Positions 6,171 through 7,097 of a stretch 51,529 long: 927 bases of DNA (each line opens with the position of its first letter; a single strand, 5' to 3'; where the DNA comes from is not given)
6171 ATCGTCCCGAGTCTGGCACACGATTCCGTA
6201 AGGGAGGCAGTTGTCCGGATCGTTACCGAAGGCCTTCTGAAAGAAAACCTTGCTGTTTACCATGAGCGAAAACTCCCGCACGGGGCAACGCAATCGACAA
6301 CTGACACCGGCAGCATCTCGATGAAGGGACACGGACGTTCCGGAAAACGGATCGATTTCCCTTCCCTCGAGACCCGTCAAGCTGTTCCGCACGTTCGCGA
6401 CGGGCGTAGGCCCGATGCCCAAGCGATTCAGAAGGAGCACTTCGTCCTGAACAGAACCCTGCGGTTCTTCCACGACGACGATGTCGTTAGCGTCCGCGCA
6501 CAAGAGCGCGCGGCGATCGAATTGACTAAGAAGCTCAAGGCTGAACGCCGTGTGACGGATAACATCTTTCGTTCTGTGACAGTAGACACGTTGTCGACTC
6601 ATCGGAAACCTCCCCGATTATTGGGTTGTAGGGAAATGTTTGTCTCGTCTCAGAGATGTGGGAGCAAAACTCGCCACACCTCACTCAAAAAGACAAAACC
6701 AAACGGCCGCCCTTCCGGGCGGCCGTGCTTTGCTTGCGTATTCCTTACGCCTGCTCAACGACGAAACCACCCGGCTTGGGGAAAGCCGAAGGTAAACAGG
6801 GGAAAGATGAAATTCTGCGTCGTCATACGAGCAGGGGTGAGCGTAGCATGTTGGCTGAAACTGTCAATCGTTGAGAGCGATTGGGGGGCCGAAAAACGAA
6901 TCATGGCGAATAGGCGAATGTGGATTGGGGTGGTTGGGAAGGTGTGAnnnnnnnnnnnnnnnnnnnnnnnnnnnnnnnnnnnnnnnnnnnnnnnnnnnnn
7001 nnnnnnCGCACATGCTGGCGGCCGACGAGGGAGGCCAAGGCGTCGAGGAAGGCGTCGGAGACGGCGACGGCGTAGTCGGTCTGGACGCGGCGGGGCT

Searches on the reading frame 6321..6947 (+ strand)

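Call 92: search_protein_families(library=pfam, proteins=[window:6321-6947:+], max_evalue=0.1)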
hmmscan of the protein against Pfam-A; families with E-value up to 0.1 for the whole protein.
window:6321-6947:+ (208 aa): 1 family
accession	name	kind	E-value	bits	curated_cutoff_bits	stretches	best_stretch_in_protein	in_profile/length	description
PF08639.15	Sld3_STD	-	0.071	12.3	24.9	1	34-153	382-482/540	DNA replication regulator SLD3, STD domain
